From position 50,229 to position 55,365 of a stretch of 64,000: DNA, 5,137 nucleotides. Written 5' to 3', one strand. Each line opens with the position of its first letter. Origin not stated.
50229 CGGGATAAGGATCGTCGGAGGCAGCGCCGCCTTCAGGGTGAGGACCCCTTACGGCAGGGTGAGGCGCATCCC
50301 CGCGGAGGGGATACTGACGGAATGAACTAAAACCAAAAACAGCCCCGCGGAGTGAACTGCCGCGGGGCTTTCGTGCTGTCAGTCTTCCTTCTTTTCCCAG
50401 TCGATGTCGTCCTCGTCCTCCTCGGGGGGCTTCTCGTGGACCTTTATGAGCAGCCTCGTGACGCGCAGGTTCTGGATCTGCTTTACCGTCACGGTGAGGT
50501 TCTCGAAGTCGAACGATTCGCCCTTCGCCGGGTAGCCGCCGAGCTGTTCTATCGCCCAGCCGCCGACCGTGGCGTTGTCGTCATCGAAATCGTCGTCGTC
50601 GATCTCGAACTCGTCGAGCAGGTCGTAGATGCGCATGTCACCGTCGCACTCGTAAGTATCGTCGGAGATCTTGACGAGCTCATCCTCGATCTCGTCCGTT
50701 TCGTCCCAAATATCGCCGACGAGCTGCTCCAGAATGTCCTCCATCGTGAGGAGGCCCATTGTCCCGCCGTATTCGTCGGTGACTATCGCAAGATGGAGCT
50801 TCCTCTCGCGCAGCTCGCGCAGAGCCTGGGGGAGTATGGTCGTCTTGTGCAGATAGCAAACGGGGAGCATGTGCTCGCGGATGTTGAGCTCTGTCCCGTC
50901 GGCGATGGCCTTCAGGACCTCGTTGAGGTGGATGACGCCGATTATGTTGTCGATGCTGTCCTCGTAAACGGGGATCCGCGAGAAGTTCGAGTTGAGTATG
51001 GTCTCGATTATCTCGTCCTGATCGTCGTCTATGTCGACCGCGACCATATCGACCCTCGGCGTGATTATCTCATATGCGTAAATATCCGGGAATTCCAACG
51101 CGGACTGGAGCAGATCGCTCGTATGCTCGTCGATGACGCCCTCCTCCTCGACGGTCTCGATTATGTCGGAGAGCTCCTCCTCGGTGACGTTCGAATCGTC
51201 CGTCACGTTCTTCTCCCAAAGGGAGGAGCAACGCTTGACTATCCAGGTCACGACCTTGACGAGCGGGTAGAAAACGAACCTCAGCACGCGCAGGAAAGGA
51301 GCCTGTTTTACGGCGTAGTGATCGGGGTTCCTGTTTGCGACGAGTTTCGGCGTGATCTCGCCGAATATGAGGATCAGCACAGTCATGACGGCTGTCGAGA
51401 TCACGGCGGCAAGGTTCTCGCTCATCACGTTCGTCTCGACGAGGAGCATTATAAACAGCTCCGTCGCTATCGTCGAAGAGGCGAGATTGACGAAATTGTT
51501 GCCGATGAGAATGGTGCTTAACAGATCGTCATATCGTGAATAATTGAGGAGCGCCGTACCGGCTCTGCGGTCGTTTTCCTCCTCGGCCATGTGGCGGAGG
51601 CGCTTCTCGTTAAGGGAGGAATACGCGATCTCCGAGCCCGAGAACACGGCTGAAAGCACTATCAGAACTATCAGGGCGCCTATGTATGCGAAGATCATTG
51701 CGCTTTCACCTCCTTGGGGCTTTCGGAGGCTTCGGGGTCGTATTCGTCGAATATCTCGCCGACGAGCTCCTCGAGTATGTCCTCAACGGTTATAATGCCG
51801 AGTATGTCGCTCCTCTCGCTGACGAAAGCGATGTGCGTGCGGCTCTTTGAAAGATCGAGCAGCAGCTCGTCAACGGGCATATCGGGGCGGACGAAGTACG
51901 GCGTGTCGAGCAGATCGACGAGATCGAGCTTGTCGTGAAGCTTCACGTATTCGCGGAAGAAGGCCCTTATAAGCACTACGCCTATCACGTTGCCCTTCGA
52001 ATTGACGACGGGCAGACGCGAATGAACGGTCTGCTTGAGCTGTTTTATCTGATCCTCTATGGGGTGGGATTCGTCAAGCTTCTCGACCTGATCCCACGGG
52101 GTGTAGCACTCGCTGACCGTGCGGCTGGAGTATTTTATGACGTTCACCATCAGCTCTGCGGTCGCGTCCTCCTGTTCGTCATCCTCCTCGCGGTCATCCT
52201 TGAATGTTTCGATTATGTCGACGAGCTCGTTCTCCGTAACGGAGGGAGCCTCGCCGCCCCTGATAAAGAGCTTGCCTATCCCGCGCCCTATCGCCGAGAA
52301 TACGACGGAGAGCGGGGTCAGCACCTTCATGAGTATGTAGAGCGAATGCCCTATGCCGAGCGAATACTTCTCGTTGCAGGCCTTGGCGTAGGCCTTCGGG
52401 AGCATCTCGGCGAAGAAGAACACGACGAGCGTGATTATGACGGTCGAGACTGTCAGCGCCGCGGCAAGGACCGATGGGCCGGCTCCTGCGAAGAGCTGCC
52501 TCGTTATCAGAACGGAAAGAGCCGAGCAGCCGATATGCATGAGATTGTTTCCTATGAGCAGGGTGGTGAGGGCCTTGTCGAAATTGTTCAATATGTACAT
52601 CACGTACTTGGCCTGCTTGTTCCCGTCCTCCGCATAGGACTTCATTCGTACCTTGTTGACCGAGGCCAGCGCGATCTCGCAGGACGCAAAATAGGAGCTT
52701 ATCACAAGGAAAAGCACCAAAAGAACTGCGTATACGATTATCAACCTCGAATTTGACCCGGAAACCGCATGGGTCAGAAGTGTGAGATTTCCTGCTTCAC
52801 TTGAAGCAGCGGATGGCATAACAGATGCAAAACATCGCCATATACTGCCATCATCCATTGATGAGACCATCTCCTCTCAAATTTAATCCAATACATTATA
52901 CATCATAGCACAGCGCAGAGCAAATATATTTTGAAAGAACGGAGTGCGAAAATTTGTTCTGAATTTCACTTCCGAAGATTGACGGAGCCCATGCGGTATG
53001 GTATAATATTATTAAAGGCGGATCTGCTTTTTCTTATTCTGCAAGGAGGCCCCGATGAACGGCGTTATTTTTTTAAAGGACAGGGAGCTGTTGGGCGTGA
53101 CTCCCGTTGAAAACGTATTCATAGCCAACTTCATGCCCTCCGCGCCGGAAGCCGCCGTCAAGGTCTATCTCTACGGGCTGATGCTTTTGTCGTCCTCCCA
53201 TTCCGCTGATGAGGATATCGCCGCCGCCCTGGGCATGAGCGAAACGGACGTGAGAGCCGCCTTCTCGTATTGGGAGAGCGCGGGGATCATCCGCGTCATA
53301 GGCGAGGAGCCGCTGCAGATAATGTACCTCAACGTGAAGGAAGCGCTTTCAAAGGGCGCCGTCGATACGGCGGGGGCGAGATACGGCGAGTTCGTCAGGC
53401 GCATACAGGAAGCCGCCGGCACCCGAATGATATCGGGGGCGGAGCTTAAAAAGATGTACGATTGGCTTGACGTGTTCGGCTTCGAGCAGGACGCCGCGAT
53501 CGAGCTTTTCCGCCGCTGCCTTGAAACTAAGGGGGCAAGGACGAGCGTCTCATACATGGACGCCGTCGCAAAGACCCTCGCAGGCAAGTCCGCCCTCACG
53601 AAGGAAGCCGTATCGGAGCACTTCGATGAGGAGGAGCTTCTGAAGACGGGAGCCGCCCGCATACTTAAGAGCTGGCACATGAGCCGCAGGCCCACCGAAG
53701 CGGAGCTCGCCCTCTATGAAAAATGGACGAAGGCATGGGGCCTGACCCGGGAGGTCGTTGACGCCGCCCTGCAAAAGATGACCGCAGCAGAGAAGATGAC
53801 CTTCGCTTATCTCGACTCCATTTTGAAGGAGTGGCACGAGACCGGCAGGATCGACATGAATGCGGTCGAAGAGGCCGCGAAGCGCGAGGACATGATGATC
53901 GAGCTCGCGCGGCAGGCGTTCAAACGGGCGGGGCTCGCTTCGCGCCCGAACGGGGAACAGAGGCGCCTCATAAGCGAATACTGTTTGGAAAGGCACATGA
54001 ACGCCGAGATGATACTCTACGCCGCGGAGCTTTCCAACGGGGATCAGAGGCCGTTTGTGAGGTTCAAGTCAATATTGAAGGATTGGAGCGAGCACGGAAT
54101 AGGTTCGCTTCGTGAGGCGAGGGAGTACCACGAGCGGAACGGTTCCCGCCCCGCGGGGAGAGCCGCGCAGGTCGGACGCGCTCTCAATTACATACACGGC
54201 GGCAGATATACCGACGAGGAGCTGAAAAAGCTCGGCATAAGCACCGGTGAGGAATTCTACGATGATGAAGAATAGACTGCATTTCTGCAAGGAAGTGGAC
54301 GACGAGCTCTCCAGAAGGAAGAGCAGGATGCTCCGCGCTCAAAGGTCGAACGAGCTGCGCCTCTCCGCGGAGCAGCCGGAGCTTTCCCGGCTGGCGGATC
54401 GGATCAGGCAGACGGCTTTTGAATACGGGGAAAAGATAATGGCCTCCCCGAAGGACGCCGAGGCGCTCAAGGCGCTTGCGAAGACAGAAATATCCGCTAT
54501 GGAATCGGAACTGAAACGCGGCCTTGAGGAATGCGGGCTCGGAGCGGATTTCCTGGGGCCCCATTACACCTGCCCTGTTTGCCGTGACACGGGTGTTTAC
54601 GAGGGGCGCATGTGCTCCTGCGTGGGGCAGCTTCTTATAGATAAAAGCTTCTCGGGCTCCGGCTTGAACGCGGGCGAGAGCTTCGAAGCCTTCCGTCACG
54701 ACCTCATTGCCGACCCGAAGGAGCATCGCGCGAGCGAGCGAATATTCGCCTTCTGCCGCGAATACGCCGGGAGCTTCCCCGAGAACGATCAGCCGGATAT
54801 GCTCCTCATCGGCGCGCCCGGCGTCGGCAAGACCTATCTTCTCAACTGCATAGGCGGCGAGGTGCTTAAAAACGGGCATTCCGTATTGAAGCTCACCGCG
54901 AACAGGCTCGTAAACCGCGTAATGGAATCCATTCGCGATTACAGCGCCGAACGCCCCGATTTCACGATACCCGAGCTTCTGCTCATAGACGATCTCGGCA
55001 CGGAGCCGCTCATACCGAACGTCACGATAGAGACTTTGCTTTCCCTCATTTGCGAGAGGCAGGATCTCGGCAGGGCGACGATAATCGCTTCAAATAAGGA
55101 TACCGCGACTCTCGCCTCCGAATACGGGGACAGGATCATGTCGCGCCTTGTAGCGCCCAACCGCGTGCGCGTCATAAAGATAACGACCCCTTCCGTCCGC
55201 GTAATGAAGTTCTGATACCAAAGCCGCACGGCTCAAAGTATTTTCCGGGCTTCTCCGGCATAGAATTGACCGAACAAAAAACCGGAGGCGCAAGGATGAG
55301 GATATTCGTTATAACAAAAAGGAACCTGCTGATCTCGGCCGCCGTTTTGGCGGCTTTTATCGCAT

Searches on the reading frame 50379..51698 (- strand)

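Call 72: search_protein_families(library=pfam, proteins=[window:50379-51698:-], max_evalue=0.0001)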
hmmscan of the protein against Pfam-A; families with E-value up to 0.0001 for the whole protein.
window:50379-51698:- (439 aa): 3 families
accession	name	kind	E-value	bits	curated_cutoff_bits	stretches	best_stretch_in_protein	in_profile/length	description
PF01595.25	CNNM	-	5.1e-49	166.8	28.4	1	9-191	3-179/181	Cyclin M transmembrane N-terminal domain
PF03471.22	CorC_HlyC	-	6.7e-17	61.7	27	1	343-420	2-79/81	Transporter associated domain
PF00571.33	CBS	-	1.5e-15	57.7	24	2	214-266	5-56/57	CBS domain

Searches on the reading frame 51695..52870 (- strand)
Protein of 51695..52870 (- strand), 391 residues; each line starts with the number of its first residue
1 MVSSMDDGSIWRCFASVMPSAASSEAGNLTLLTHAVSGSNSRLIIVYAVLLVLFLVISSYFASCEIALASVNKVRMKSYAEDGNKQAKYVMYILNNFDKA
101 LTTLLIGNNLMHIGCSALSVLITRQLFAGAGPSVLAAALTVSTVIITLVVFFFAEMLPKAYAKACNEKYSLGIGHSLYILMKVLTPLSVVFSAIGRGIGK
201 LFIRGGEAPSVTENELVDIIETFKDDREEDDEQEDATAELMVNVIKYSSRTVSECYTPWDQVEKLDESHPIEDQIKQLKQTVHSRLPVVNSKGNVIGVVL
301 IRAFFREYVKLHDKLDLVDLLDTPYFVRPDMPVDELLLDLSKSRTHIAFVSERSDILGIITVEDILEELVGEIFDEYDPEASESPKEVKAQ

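Call 72: search_protein_families(library=pfam, proteins=[window:51695-52870:-], max_evalue=0.0001)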
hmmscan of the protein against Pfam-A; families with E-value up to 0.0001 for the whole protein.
window:51695-52870:- (391 aa): 2 families
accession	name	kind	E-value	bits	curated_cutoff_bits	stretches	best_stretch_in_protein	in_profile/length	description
PF01595.25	CNNM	-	2.5e-38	132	28.4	1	50-223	2-171/181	Cyclin M transmembrane N-terminal domain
PF00571.33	CBS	-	1.8e-14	54.2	24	2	323-370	7-56/57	CBS domain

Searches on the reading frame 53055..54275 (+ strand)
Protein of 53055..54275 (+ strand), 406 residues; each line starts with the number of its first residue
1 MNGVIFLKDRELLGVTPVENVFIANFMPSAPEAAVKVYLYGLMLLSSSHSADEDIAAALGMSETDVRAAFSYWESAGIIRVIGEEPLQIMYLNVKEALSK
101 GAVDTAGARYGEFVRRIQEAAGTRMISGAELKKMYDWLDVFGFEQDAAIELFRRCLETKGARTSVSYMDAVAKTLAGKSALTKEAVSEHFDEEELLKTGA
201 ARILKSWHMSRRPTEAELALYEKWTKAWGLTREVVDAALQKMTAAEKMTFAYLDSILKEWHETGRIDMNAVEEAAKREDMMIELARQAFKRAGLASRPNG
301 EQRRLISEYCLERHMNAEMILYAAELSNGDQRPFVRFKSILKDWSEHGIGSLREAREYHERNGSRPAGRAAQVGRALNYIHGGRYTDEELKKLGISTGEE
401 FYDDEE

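Call 72: search_protein_families(library=pfam, proteins=[window:53055-54275:+], max_evalue=0.0001)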
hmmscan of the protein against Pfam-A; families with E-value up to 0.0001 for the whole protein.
window:53055-54275:+ (406 aa): 1 family
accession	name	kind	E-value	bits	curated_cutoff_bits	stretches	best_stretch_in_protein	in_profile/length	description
PF07261.16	DnaB_2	-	6.4e-26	90.3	22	3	124-189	10-73/74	Replication initiation and membrane attachment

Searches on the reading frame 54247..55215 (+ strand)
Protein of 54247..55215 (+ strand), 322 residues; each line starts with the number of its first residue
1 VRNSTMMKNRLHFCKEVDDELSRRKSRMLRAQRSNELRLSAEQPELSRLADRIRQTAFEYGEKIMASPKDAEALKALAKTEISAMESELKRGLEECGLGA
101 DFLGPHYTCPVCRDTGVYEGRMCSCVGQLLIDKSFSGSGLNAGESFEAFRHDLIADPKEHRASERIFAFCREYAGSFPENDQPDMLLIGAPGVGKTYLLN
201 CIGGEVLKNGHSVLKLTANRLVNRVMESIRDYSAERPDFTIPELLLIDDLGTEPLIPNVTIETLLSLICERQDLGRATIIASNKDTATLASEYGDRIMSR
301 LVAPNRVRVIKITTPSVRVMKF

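Call 72: search_protein_families(library=pfam, proteins=[window:54247-55215:+], max_evalue=0.0001)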
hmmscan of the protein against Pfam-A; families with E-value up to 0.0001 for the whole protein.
window:54247-55215:+ (322 aa): 3 families
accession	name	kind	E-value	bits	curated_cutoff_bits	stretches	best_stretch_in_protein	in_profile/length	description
PF01695.23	IstB_IS21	-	2.2e-12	47.4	24.1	1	182-299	92-209/238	IstB-like ATP binding protein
PF00308.24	Bac_DnaA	-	2.2e-07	31.7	23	1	178-301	30-155/162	Bacterial DnaA ATPAse domain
PF00004.35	AAA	-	4.3e-05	24.4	21.2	1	185-296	1-122/131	ATPase family associated with various cellular activities (AAA)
